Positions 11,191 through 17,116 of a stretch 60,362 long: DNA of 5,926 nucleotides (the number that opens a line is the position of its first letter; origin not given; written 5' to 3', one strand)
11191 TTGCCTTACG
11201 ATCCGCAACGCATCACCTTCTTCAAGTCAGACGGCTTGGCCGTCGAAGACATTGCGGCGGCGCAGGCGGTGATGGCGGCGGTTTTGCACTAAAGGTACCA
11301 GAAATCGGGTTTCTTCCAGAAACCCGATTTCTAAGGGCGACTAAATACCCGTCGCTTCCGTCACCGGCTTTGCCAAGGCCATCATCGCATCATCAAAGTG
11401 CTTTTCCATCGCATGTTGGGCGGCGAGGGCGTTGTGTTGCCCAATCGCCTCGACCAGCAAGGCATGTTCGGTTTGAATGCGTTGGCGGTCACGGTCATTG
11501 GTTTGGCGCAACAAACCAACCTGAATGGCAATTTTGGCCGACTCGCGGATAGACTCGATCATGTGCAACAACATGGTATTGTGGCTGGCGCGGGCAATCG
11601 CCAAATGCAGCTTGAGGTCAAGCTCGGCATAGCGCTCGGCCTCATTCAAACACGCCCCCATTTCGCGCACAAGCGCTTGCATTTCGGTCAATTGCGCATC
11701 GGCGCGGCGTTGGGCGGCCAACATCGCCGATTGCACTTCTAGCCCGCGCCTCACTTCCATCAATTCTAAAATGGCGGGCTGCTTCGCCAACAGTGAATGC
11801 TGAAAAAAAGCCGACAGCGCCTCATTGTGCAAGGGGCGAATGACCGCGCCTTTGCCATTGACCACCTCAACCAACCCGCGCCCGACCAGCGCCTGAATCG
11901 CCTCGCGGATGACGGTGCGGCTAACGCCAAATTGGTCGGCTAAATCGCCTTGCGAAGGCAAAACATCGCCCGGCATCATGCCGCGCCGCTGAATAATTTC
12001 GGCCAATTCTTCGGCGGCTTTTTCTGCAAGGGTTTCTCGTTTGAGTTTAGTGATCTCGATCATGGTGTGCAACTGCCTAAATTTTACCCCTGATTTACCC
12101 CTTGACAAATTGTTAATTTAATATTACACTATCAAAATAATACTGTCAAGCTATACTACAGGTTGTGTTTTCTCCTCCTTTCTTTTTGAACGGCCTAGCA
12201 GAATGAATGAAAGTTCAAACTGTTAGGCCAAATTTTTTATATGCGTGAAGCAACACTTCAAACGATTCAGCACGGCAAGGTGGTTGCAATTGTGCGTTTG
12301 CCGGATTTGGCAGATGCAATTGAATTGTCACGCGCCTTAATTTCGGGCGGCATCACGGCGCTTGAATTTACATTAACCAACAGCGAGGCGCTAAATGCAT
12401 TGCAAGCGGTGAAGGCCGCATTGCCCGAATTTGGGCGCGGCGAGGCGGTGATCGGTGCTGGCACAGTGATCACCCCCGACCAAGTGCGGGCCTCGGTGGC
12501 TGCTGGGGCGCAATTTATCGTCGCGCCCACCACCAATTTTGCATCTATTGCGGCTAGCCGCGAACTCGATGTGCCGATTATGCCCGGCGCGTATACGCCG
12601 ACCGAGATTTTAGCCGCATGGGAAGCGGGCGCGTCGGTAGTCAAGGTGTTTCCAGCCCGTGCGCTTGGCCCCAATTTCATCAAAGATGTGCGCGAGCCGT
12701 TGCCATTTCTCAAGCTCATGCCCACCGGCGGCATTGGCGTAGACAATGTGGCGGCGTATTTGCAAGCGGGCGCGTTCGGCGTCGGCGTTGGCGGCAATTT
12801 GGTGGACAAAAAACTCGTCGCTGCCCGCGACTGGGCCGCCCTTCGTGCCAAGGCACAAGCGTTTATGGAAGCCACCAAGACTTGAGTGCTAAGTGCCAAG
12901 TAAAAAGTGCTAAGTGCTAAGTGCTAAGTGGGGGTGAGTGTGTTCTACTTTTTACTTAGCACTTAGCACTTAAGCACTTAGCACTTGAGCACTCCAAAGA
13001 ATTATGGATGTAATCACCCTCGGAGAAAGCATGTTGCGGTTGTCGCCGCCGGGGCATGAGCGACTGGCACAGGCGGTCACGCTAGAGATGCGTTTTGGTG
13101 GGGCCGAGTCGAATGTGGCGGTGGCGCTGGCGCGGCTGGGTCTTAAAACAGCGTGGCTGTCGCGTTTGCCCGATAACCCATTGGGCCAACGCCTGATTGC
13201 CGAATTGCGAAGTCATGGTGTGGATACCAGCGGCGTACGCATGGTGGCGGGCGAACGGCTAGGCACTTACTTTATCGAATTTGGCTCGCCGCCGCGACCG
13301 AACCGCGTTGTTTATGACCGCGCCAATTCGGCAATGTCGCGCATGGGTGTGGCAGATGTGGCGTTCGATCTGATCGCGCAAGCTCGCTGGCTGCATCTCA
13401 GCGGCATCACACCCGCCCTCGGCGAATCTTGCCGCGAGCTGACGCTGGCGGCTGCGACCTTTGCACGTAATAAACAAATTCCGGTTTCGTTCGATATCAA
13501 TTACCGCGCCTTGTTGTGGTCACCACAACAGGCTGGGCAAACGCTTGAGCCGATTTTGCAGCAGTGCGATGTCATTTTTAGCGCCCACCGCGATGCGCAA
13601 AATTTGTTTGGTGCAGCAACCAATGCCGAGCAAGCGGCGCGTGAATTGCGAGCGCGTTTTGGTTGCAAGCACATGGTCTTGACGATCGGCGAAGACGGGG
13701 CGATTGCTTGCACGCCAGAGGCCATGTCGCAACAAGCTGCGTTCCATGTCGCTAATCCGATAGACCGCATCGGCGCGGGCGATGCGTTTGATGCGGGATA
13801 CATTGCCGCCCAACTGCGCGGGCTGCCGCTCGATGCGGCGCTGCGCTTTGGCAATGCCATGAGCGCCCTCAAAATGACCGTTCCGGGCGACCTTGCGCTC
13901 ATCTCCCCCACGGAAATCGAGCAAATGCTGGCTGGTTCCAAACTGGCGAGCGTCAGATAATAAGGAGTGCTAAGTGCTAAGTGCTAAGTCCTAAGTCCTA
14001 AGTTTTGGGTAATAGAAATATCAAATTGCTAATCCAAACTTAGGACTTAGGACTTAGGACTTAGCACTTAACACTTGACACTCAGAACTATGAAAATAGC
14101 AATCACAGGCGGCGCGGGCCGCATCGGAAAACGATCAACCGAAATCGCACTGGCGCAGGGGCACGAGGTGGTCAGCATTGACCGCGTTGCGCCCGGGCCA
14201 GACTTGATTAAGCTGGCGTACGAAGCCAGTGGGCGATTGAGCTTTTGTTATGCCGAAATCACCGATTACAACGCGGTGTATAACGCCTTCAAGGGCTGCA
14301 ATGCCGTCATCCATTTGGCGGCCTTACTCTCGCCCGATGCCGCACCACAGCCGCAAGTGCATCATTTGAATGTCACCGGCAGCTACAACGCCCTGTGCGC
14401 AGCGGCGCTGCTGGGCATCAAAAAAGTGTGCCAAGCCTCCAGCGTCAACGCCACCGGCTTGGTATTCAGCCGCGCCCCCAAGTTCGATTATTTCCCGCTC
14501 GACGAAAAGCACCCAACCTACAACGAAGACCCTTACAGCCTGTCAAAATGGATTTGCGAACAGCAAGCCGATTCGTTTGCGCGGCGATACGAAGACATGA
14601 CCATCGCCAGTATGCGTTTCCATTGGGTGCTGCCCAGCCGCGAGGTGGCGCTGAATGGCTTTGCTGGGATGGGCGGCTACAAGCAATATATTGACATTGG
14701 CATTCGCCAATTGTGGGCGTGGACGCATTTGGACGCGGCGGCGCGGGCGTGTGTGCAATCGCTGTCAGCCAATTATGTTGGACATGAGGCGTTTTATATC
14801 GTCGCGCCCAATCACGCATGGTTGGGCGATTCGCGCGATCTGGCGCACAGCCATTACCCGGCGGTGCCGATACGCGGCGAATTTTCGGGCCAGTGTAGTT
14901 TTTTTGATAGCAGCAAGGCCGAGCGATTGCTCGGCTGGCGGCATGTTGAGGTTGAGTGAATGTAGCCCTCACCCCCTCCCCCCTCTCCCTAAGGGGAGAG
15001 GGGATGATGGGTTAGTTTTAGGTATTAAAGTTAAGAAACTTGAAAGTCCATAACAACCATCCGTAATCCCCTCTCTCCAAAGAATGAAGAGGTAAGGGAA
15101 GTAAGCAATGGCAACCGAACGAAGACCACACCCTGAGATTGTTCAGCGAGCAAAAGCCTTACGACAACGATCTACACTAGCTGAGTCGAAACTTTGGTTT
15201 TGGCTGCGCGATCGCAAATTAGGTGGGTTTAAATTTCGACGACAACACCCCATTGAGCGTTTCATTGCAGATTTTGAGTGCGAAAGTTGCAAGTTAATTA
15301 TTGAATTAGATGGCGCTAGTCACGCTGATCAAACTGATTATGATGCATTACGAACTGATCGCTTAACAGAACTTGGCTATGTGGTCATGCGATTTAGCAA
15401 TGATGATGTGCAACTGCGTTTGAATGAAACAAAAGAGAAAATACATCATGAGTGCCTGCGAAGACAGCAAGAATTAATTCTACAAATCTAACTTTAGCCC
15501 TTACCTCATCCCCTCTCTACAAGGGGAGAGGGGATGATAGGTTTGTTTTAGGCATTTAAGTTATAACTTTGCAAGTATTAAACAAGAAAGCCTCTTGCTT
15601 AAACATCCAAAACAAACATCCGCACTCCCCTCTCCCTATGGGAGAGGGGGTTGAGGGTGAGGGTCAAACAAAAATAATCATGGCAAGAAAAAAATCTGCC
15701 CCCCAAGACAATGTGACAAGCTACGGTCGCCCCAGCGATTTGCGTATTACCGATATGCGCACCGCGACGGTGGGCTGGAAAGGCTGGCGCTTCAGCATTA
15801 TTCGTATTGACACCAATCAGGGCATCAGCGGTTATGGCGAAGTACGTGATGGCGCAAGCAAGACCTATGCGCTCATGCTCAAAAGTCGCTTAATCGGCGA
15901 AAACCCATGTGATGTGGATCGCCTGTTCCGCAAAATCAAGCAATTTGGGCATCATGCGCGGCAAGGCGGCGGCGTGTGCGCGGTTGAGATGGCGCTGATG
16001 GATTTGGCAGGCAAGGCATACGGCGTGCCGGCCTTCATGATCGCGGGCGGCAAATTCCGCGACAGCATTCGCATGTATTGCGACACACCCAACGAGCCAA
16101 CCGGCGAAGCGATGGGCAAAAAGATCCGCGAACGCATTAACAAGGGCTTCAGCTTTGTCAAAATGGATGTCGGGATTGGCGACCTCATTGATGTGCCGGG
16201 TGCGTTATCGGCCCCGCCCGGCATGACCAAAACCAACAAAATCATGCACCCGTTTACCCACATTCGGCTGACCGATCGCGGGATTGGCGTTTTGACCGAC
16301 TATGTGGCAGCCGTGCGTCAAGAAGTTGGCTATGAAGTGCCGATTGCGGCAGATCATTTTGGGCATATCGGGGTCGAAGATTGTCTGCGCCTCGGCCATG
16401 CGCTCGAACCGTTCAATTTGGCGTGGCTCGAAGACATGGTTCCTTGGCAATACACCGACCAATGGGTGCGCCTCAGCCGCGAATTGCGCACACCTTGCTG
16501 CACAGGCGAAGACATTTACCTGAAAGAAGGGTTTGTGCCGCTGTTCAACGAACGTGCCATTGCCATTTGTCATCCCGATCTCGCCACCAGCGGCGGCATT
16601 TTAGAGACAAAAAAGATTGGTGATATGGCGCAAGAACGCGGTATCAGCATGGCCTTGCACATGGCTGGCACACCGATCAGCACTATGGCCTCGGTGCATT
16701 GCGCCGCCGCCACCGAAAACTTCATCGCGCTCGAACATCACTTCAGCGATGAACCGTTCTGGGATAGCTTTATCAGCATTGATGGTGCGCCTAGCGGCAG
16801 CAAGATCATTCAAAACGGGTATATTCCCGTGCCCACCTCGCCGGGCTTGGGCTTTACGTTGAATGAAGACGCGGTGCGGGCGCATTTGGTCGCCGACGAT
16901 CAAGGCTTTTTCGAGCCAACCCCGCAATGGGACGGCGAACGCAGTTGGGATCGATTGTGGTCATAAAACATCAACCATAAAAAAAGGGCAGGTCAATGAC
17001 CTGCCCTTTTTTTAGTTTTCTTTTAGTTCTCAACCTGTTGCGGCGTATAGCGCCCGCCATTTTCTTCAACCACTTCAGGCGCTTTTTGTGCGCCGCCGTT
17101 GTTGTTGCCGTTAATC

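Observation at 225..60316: Dispersed family of hairpin-forming tandem ~7-nt arrays in most intergenic spacers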

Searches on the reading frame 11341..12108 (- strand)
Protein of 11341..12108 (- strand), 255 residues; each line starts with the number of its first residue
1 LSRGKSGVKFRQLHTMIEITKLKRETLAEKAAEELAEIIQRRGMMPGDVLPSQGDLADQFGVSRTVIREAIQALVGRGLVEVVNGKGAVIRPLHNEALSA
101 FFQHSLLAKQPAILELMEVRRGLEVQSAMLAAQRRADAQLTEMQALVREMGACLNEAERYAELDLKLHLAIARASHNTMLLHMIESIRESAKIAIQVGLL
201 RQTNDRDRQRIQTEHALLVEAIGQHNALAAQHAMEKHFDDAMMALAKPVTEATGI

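Call 16: search_protein_families(library=pfam, proteins=[window:11341-12108:-])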
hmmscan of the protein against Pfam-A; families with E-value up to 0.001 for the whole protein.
window:11341-12108:- (255 aa): 7 families
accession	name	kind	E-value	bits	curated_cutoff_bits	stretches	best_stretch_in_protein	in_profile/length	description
PF07729.17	FCD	-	3.4e-22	79.6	24.3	1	115-239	1-124/125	FCD domain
PF00392.27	GntR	-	1.1e-17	63.9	27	1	27-90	1-64/64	Bacterial regulatory proteins, gntR family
PF13545.12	HTH_Crp_2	-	8.6e-05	22.9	27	1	48-93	20-62/70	Crp-like helix-turn-helix domain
PF08279.18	HTH_11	-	0.00014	22.1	25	1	53-87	18-53/55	HTH domain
PF12802.13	MarR_2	-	0.00031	21.3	27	0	45-83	17-53/61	MarR family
PF01978.25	TrmB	-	0.00073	19.8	25.6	0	55-93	27-65/68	Sugar-specific transcriptional regulator TrmB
PF02082.26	Rrf2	-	0.00092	19.8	30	0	52-87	25-60/132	Iron-dependent Transcriptional regulator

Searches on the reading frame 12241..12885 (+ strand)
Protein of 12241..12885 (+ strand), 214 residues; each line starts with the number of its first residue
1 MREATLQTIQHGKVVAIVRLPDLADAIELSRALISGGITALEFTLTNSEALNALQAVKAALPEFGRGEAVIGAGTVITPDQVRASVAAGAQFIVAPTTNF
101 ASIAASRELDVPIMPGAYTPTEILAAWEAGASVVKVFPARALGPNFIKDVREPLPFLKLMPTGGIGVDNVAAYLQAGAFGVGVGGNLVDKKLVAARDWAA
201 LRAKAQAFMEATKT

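Call 16: search_protein_families(library=pfam, proteins=[window:12241-12885:+])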
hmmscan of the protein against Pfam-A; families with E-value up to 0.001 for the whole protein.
window:12241-12885:+ (214 aa): 1 family
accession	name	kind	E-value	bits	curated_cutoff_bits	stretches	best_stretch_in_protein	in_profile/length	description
PF01081.25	Aldolase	-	1.9e-42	145.3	27.8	1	8-201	4-193/196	KDPG and KHG aldolase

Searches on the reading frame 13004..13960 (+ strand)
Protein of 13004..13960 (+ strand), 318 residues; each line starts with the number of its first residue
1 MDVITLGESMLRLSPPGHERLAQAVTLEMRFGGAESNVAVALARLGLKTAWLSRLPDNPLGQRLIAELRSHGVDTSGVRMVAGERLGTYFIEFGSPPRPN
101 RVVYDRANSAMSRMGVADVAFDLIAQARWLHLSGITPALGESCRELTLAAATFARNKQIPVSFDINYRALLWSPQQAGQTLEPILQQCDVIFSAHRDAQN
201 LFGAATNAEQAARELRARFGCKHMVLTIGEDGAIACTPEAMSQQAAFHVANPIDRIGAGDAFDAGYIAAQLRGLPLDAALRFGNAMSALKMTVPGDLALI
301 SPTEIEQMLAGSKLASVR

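Call 16: search_protein_families(library=pfam, proteins=[window:13004-13960:+])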
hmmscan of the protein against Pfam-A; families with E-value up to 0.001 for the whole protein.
window:13004-13960:+ (318 aa): 1 family
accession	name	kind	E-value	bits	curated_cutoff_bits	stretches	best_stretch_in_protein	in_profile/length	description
PF00294.29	PfkB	-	1.1e-51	176.5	25.8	1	3-297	4-296/302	pfkB family carbohydrate kinase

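Call 35: find_related_loci(query=window:13004-13960:+, collection=metagenome_contigs, flank=3000)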
Query window:13004-13960:+ (318 aa) in metagenome_contigs; peptide patterns used: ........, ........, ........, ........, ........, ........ (x = any residue, [..] = any of these).
168 stretches matched a pattern; 18 encode a relative of the query (tblastn E <= 1e-3); 18 distinct loci.
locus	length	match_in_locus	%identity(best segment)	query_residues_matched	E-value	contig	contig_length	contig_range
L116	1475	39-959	52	1-309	2e-107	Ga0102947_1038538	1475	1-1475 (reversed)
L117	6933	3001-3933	47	2-312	8e-97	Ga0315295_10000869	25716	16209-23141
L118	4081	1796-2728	46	2-312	7e-96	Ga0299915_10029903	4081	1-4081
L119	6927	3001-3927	50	2-310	5e-94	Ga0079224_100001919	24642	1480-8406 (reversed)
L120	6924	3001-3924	46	2-310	4e-92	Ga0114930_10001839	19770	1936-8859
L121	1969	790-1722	46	2-312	3e-94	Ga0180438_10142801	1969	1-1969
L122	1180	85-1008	44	2-310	2e-96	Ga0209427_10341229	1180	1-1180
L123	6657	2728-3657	48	2-310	2e-88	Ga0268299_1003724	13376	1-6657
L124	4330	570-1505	48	1-310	3e-85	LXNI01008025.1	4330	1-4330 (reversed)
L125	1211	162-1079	43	2-309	3e-82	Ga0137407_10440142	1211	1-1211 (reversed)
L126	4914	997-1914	43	2-309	3e-76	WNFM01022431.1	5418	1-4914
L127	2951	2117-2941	49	2-276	2e-76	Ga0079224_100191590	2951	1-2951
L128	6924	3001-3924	44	2-311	7e-67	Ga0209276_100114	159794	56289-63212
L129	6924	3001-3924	44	2-311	9e-66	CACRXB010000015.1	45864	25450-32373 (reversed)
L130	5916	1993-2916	43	2-311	7e-63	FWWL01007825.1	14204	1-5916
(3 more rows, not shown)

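Call 37: find_homologous_proteins(query=window:13004-13960:+, max_evalue=1e-40)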
Query window:13004-13960:+ (318 aa): 3889 proteins with E <= 1e-40 among 8000 candidates; the best 120 are listed.
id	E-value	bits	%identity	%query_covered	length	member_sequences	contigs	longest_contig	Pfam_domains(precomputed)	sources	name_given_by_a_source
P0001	2.4e-199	679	100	97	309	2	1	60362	PF00294.30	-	-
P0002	4.9e-188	642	94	97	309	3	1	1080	PF00294.30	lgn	-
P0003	1.4e-181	621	87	100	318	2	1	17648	PF00294.30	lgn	-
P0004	3.7e-180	616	86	100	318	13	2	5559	PF00294.30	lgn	-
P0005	1.6e-177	607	85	100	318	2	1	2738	PF00294.30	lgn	-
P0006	1.1e-148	512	73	100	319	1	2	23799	PF00294.30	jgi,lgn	jgi:2-dehydro-3-deoxygluconokinase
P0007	6.2e-133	461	65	100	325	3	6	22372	PF00294.30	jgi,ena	-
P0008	1.2e-131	457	65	100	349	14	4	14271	PF00294.30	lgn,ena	-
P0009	3.5e-130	452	63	100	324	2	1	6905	PF00294.30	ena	-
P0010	5.1e-130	451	63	100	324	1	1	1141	PF00294.30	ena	-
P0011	4.5e-129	448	63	100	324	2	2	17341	PF00294.30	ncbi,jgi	-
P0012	6.3e-129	448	63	100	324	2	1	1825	PF00294.30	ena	-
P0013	6.7e-128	444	62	100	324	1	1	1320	PF00294.30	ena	-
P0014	6.8e-128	444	64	100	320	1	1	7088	PF00294.30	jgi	jgi:2-dehydro-3-deoxygluconokinase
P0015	2.4e-125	436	61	100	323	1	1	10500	PF00294.30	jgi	jgi:2-dehydro-3-deoxygluconokinase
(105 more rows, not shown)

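Call 38: find_encoding_contigs(protein=P0003, flank=10000, max_places=3)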
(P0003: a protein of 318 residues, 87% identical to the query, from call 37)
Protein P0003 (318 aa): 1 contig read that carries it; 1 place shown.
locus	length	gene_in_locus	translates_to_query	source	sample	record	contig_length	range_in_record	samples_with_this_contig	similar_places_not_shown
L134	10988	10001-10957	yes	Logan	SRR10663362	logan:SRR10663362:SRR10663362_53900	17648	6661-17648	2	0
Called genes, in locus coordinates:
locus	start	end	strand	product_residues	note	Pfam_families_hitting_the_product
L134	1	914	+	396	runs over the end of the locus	PF13660:DUF4147, PF05161:MOFRL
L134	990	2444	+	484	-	PF13727:CoA_binding_3, PF02397:Bac_transf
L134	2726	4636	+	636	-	PF06480:FtsH_ext (weak), PF06068:TIP49 (faint), PF00004:AAA, PF17862:AAA_lid_3, PF01434:Peptidase_M41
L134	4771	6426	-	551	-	PF03993:DUF349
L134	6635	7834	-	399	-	PF01571:GCV_T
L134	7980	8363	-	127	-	PF01042:Ribonuc_L-PSP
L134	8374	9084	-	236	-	PF00392:GntR, PF07729:FCD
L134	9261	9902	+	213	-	PF01081:Aldolase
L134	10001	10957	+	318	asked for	PF00294:PfkB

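Call 39: find_encoding_contigs(protein=P0004, flank=10000, max_places=3)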
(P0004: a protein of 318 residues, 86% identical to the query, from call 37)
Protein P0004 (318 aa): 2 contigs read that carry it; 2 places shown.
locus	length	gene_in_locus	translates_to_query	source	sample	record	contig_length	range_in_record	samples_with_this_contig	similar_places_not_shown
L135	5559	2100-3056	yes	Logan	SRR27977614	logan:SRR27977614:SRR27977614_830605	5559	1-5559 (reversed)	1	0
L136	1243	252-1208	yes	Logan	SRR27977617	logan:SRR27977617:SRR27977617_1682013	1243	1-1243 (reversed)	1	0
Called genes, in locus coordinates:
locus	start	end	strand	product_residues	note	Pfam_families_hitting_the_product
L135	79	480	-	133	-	PF01042:Ribonuc_L-PSP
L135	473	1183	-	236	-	PF00392:GntR, PF07729:FCD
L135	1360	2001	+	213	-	PF01081:Aldolase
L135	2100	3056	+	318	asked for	PF00294:PfkB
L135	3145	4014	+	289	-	PF01073:3Beta_HSD, PF01370:Epimerase, PF02719:Polysacc_synt_2 (faint), PF04321:RmlD_sub_bind (weak), PF05368:NmrA (weak), PF13460:NAD_binding_10, PF16363:GDP_Man_Dehyd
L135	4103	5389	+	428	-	PF02746:MR_MLE_N (weak), PF13378:MR_MLE_C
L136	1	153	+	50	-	?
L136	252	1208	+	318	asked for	PF00294:PfkB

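Call 40: find_encoding_contigs(protein=P0006, flank=10000, max_places=3)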
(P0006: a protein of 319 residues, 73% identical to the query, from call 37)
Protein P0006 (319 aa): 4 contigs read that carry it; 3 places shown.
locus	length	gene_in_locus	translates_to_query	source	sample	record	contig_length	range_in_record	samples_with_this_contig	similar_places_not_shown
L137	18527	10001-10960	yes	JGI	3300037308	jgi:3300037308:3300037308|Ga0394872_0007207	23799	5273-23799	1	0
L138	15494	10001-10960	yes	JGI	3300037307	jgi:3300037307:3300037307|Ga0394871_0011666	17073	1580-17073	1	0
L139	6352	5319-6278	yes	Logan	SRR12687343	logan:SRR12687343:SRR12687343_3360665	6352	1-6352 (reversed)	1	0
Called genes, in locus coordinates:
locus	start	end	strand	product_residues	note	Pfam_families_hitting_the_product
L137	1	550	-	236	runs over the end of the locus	PF00392:GntR, PF07702:UTRA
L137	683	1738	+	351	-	PF01380:SIS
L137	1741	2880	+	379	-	PF01979:Amidohydro_1, PF07969:Amidohydro_3 (weak)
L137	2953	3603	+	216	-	PF02682:CT_C_D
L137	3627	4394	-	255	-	PF00106:adh_short, PF08659:KR (weak), PF13561:adh_short_C2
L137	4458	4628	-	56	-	-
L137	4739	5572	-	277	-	PF00528:BPD_transp_1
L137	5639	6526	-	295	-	PF00528:BPD_transp_1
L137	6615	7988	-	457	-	PF01547:SBP_bac_1, PF13416:SBP_bac_8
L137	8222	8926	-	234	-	PF00392:GntR, PF08279:HTH_11 (weak), PF07729:FCD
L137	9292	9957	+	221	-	PF01081:Aldolase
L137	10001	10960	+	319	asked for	PF00294:PfkB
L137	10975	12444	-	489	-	PF25881:HH_YBHG (faint), PF25954:Beta-barrel_RND_2, PF25990:Beta-barrel_YknX (weak)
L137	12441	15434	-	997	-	PF02687:FtsX, PF12704:MacB_PCD, PF02687:FtsX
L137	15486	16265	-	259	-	PF02463:SMC_N (faint), PF00005:ABC_tran, PF13304:AAA_21 (faint)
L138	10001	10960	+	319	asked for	PF00294:PfkB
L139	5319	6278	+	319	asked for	PF00294:PfkB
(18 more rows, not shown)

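Call 62: find_encoding_contigs(protein=P0002, flank=3000, max_places=4)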
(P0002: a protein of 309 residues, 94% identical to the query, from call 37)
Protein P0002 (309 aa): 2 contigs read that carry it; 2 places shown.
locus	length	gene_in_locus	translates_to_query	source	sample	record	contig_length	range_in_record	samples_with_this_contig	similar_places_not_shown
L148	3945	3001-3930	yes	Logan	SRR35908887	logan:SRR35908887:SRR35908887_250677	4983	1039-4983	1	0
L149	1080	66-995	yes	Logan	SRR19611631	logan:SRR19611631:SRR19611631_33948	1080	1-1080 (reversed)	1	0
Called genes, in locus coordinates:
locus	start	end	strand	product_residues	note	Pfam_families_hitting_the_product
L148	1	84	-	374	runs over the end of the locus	?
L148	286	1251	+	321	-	PF02423:OCD_Mu_crystall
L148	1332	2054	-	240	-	PF00392:GntR, PF07729:FCD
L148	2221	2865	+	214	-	PF01081:Aldolase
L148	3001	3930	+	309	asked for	PF00294:PfkB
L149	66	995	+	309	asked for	PF00294:PfkB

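Call 63: find_encoding_contigs(protein=P0005, flank=3000, max_places=4)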
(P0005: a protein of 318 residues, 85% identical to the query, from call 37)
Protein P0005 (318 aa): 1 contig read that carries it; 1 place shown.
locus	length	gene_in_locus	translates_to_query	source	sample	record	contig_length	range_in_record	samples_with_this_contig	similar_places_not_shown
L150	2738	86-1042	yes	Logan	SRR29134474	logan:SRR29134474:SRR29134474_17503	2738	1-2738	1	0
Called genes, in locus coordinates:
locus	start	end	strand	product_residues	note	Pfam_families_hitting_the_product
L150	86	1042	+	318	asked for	PF00294:PfkB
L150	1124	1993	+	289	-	PF01073:3Beta_HSD, PF01370:Epimerase, PF13460:NAD_binding_10 (weak), PF16363:GDP_Man_Dehyd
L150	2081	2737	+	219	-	?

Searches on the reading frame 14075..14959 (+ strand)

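Call 16: search_protein_families(library=pfam, proteins=[window:14075-14959:+])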
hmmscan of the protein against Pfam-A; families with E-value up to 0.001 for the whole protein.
window:14075-14959:+ (294 aa): 6 families
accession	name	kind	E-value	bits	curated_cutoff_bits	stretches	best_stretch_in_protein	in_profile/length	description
PF01370.27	Epimerase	-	1.6e-21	77.3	20.9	1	8-188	1-176/240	NAD dependent epimerase/dehydratase family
PF16363.11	GDP_Man_Dehyd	-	8.9e-17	62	27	1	10-182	2-181/332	GDP-mannose 4,6 dehydratase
PF01073.25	3Beta_HSD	-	2.1e-09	37.3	22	1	9-163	1-155/280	3-beta hydroxysteroid dehydrogenase/isomerase family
PF13460.12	NAD_binding_10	-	1.6e-07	31.9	27.2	1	12-128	1-103/184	NAD(P)H-binding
PF04321.23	RmlD_sub_bind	-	2.6e-07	30.4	27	1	6-189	1-155/287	RmlD substrate binding domain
PF02719.21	Polysacc_synt_2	-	8.2e-05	22.4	20.2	1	8-123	1-128/293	Polysaccharide biosynthesis protein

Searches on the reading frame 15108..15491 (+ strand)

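Call 16: search_protein_families(library=pfam, proteins=[window:15108-15491:+])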
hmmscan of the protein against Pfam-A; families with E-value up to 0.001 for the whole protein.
window:15108-15491:+ (127 aa): 2 families
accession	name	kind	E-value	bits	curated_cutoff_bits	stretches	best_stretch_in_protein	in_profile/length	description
PF04480.18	DUF559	-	1.6e-38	131.4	20.6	1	12-116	4-108/109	Protein of unknown function (DUF559)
PF18741.7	MTES_1575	-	6.9e-05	23.3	38.2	1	40-114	13-94/96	REase_MTES_1575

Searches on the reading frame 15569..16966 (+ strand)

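Call 16: search_protein_families(library=pfam, proteins=[window:15569-16966:+])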
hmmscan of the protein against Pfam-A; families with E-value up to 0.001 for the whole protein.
window:15569-16966:+ (465 aa): 2 families
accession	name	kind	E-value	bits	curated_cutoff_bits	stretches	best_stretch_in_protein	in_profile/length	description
PF13378.12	MR_MLE_C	-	2.6e-44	152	29.4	1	182-435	2-219/219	Enolase C-terminal domain-like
PF02746.21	MR_MLE_N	-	2.4e-07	31.4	22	1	66-155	19-112/117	Mandelate racemase / muconate lactonizing enzyme, N-terminal domain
